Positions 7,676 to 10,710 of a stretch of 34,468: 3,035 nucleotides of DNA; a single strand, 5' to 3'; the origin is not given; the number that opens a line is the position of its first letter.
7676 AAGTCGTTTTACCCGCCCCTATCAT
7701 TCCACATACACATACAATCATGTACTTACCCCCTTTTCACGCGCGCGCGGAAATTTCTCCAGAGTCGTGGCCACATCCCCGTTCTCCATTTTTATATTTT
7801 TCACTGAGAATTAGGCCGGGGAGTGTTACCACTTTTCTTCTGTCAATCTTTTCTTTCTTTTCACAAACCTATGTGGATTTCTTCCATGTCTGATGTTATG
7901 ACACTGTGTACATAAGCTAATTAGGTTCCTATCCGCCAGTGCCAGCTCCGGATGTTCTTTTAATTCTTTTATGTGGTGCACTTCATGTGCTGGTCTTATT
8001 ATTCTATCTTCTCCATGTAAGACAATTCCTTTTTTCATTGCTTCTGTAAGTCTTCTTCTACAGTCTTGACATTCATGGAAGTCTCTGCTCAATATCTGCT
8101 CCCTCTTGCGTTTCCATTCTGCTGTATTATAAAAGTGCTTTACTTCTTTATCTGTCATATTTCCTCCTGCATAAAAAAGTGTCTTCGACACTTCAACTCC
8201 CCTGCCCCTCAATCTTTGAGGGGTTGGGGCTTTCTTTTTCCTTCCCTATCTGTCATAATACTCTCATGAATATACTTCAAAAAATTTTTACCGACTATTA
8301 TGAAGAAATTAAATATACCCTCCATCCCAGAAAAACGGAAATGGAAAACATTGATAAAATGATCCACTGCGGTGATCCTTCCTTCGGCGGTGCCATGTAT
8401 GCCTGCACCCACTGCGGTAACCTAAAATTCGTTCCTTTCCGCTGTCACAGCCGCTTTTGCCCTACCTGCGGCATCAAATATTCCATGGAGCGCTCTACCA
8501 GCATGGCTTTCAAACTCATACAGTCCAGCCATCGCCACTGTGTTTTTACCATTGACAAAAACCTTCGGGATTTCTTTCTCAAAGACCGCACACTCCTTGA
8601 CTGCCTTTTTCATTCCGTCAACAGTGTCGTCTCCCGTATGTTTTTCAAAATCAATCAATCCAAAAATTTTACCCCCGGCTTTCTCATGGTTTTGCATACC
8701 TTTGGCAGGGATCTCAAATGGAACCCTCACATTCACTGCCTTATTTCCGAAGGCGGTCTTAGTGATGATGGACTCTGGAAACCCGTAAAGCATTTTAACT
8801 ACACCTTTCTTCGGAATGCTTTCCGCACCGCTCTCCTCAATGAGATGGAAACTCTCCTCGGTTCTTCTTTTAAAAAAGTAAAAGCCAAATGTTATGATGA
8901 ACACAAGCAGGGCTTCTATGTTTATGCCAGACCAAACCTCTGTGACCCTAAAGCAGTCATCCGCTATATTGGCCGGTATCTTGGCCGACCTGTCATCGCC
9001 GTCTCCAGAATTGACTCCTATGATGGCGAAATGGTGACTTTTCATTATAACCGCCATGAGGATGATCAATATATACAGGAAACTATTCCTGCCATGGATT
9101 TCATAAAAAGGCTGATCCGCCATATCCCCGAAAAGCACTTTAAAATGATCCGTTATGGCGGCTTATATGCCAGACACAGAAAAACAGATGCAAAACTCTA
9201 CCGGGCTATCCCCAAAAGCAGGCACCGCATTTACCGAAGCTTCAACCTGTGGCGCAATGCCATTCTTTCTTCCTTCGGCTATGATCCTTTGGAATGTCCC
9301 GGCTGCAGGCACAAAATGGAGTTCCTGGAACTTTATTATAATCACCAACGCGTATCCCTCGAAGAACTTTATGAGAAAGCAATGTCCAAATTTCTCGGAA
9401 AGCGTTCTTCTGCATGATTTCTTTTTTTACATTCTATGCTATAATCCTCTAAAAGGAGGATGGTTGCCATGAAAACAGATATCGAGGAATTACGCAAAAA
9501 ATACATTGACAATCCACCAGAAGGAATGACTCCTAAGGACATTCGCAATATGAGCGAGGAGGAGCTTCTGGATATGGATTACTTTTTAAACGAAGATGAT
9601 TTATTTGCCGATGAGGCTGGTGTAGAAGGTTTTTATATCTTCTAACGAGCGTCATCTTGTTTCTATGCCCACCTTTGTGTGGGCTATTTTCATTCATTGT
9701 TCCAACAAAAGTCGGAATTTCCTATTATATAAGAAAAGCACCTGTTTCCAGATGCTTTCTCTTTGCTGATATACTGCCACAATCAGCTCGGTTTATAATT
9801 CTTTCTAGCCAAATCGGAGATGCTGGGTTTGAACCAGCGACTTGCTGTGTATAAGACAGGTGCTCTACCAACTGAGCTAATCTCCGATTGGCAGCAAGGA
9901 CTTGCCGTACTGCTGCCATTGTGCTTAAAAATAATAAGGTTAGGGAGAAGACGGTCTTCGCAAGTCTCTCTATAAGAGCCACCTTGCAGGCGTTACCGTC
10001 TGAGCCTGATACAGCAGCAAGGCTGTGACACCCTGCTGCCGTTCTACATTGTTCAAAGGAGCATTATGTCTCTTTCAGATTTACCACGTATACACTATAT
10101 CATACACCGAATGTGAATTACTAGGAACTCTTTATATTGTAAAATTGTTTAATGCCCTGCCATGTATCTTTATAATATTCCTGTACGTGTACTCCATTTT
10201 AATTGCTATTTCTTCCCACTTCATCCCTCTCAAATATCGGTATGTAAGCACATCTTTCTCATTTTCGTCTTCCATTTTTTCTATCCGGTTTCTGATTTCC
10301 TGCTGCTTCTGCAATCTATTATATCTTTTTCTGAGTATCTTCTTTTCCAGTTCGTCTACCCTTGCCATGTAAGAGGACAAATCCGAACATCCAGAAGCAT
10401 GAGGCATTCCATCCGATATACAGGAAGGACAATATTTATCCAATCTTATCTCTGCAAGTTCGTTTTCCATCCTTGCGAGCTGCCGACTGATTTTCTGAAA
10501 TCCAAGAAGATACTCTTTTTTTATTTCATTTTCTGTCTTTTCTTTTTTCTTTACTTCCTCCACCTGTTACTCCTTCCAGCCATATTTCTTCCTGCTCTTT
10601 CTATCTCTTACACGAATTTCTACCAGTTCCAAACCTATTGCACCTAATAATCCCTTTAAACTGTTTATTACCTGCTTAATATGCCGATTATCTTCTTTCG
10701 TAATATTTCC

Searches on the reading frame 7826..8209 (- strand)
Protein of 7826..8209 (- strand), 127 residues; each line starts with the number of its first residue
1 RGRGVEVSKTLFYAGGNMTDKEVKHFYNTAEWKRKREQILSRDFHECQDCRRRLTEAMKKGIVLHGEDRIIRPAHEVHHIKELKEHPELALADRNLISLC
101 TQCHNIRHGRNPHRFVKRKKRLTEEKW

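Call 51: search_protein_families(library=pfam, proteins=[window:7826-8209:-], max_evalue=0.001)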
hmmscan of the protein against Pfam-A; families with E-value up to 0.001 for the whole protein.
window:7826-8209:- (127 aa): 1 family
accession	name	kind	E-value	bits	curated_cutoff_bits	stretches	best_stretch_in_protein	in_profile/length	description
PF01844.29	HNH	-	8.8e-08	32.6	21.4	1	69-109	11-46/47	HNH endonuclease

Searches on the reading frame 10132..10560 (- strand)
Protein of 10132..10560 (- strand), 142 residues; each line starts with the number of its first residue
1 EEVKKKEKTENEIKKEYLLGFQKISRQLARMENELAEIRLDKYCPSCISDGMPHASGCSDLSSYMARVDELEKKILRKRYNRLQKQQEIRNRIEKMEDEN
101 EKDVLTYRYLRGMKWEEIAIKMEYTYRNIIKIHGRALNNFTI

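Call 51: search_protein_families(library=pfam, proteins=[window:10132-10560:-], max_evalue=0.001)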
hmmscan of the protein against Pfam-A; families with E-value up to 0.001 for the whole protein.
window:10132-10560:- (142 aa): 1 family
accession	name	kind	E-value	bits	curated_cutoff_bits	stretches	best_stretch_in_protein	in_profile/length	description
PF04545.22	Sigma70_r4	-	3.4e-06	26.9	24.1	0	98-138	6-46/50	Sigma-70, region 4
